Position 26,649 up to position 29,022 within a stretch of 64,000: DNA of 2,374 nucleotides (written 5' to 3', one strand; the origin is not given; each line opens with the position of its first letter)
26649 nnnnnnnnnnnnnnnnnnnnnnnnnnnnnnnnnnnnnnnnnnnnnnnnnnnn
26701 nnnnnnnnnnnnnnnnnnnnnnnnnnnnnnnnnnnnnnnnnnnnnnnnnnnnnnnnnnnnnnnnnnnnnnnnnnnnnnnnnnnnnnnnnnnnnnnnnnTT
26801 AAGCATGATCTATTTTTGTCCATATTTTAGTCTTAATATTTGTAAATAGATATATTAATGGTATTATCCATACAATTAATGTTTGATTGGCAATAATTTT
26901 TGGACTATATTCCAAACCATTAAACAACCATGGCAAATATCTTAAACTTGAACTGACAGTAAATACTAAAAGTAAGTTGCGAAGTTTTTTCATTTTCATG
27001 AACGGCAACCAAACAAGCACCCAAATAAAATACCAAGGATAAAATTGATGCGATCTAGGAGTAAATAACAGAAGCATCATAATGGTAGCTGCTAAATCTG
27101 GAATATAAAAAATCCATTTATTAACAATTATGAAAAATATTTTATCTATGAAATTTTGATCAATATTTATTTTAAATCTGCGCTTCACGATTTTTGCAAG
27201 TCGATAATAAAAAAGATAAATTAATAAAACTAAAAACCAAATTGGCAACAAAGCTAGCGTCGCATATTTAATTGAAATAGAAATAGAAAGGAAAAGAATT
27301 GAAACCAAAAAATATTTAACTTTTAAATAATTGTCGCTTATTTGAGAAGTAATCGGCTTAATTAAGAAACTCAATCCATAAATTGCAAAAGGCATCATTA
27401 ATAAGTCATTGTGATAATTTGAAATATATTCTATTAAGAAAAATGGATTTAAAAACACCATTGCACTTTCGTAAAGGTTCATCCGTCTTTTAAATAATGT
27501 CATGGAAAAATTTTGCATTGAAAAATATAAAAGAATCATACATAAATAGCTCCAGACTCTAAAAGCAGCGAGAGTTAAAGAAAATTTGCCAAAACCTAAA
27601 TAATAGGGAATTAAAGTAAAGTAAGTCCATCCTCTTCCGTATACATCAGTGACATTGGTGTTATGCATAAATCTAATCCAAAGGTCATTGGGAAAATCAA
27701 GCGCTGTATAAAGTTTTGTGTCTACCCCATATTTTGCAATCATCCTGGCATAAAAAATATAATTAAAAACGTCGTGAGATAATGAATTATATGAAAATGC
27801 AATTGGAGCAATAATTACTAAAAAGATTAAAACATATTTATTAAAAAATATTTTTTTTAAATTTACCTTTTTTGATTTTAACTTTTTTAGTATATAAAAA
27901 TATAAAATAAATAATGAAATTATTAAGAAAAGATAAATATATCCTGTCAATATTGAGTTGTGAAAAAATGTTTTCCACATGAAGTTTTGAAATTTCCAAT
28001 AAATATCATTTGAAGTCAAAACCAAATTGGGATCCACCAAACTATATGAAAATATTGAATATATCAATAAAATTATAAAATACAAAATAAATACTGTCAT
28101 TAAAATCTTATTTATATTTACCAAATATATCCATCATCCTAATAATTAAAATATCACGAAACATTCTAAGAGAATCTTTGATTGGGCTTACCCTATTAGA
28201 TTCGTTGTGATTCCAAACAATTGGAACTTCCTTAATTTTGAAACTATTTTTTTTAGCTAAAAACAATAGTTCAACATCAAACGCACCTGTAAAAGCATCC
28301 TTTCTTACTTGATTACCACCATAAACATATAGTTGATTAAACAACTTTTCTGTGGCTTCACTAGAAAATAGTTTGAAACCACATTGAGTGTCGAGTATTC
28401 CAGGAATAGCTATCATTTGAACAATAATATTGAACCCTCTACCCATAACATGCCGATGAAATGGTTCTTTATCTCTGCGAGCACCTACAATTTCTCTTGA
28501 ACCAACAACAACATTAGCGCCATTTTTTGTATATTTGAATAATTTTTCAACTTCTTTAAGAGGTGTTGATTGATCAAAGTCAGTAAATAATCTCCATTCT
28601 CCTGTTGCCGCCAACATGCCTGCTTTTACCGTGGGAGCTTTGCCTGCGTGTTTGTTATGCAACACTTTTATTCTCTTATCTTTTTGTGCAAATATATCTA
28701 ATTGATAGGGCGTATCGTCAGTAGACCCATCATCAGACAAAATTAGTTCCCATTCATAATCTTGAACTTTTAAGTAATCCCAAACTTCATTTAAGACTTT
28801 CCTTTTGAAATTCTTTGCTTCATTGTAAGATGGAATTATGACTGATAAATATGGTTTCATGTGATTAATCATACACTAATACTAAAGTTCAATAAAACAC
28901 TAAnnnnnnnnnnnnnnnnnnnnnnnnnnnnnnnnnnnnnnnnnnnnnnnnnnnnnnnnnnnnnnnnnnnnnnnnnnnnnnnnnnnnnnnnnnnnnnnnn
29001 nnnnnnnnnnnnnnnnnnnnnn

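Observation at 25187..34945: Roughly 10-kb co-oriented envelope glycosylation cluster with three or four GT-C membrane transferases, two GT2 polyprenol-phosphate transferases and a GDP-6-deoxyhexose pathway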

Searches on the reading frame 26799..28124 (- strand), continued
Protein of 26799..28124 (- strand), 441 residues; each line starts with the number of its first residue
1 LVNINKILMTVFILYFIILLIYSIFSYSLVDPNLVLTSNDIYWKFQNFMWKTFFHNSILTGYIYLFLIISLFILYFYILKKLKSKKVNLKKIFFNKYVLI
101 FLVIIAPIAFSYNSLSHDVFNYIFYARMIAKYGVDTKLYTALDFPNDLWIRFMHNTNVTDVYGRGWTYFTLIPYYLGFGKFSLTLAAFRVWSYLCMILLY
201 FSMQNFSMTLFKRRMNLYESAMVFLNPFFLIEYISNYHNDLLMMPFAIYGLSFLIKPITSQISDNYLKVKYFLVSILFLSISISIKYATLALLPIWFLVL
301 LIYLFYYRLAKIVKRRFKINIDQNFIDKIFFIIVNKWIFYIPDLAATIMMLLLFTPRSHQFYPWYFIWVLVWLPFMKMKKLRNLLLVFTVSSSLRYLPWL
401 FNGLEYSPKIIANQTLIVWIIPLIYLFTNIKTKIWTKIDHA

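Call 84: list_cluster_members(proteins=[P0385])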
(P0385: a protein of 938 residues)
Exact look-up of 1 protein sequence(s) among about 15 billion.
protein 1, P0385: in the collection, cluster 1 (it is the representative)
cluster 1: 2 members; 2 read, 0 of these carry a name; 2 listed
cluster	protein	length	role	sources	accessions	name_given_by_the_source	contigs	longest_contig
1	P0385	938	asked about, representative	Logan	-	-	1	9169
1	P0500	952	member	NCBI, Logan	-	-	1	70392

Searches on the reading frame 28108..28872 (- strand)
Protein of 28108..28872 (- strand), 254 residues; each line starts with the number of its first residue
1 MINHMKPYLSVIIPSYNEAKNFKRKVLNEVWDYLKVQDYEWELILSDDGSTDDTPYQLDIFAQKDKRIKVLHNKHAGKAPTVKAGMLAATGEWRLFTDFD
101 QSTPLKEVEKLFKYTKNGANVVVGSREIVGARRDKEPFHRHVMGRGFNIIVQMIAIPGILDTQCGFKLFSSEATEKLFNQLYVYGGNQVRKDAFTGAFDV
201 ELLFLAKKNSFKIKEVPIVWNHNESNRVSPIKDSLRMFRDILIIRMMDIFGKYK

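Call 3: search_protein_families(library=pfam, proteins=[window:28108-28872:-], max_evalue=0.01)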
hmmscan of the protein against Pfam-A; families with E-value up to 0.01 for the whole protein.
window:28108-28872:- (254 aa): 3 families
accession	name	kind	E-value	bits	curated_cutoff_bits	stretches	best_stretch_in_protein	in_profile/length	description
PF00535.33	Glycos_transf_2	-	6.8e-26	91.6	23.3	1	10-178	1-168/168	Glycosyl transferase family 2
PF10111.15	Glyco_tranf_2_2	-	3.9e-06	27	27.3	1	10-113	1-104/276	Glycosyltransferase like family 2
PF22177.2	PBP1_XylR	-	0.0063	17.2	27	0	16-51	6-41/98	XylR N-terminal domain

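Call 4: search_protein_families(library=ncbifam, proteins=[window:28108-28872:-], max_evalue=0.01)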
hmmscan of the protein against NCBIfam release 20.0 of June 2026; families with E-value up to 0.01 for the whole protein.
window:28108-28872:- (254 aa): 20 families
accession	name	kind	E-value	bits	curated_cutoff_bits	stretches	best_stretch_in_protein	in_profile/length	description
NF047588.1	GlcsyltransPgfSStrep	equivalog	6.1e-17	61.8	500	1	9-178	3-168/308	glycosyltransferase PgfS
NF047683.1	TeichurnBiosyTuaG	equivalog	8.3e-14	51.8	400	1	4-116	3-112/252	teichuronic acid biosynthesis protein TuaG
TIGR03937.1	PgaC_IcaA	equivalog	9.2e-14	51.2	422.3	1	6-100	44-135/407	poly-beta-1,6-N-acetyl-D-glucosamine synthase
NF041875.1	EPS_EpsD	equivalog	1.1e-13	51.3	370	1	9-134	1-124/325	exopolysaccharide biosynthesis glycosyltransferase EpsD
NF007482.0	PRK10073.1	equivalog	1e-12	47.7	423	1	5-113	4-108/334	glycosyltransferase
NF007986.1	PRK10714.1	equivalog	2.5e-12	46.5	529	1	9-166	8-161/316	undecaprenyl-phosphate 4-deoxy-4-formamido-L-arabinose transferase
NF050050.1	ProtGlycPglI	equivalog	2e-11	43.9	500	1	6-126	1-119/306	GalNAc(5)-diNAcBac-PP-undecaprenol beta-1,3-glucosyltransferase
TIGR04283.1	glyco_like_mftF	equivalog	3.4e-11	43.2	182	1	9-115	1-97/221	TIGR04283 family arsenosugar biosynthesis glycosyltransferase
NF038302.1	EPS_HpsE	equivalog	1.5e-08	34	300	1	9-131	3-127/307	hormogonium polysaccharide biosynthesis glycosyltransferase HpsE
NF041391.1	DPhHxTase_Halo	equivalog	1.7e-08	33.8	375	1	15-222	3-185/213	dolichyl-phosphate hexose transferase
NF053739.1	GlytfEpsEBac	equivalog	3.8e-07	29.4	450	1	7-126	1-119/265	glycosyltransferase EpsE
TIGR04182.1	glyco_TIGR04182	equivalog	8.1e-07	28.7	325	1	10-242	3-215/293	S-layer glycoprotein N-glycosyltransferase AglJ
TIGR03965.1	mycofact_glyco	equivalog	1.2e-05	24.3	280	1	7-106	74-170/467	mycofactocin biosynthesis glycosyltransferase MftF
NF007453.0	PRK10018.1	equivalog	2.4e-05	24.1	382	1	6-99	5-95/280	colanic acid biosynthesis glycosyltransferase WcaA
TIGR04017.1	WcaA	equivalog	4.5e-05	23.2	495.75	1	6-98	4-93/279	colanic acid biosynthesis glycosyltransferase WcaA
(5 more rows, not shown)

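Call 20: search_solved_structures(query=window:28108-28872:-, max_evalue=0.00001)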
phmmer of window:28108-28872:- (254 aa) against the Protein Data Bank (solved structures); distinct sequences matched with E-value up to 0.00001: 15.
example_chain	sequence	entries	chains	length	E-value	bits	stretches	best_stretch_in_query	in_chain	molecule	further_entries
5mlz_A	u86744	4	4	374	1.6e-15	60.3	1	9-164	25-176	Dolichol monophosphate mannose synthase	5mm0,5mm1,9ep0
5hea_A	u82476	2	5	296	6.9e-11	45.1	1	9-123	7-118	Putative glycosyltransferase (GalT1)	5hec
9hwj_A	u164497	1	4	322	5.8e-09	38.8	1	7-162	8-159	Undecaprenyl-phosphate 4-deoxy-4-formamido-L-arabinose transferase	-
3bcv_A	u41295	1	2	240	1.2e-08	37.8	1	6-102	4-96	Putative glycosyltransferase protein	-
6p61_A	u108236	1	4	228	1.2e-08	37.7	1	4-116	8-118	Glycosyltransferase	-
9bhc_C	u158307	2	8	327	5.7e-08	35.5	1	9-164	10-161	Undecaprenyl-phosphate 4-deoxy-4-formamido-L-arabinose transferase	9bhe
8vxh_A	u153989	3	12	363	6.9e-08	35.3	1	9-164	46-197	Undecaprenyl-phosphate 4-deoxy-4-formamido-L-arabinose transferase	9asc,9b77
8bz4_A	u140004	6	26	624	9.3e-08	34.8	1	9-127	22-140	Glycosyltransferase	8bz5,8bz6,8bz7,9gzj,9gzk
8bz8_A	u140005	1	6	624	9.3e-08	34.8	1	9-127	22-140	Glycosyltransferase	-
5ekp_C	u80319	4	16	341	1e-06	31.4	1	9-127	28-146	Uncharacterized glycosyltransferase sll0501 | Glycosyltransferase sll0501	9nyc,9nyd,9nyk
5eke_A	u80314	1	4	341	1e-06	31.4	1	9-127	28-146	Uncharacterized glycosyltransferase sll0501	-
9nye_A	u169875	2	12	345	1e-06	31.4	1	9-127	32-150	Glycosyltransferase sll0501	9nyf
6yv7_B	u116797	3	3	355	5.3e-06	29.1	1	6-108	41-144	Glycosyl transferase, family 2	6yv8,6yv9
6yv7_A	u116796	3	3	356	5.4e-06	29.1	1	6-108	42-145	Glycosyl transferase, family 2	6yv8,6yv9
6h1j_A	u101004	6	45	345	5.6e-06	29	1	9-207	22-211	Probable ss-1,3-N-acetylglucosaminyltransferase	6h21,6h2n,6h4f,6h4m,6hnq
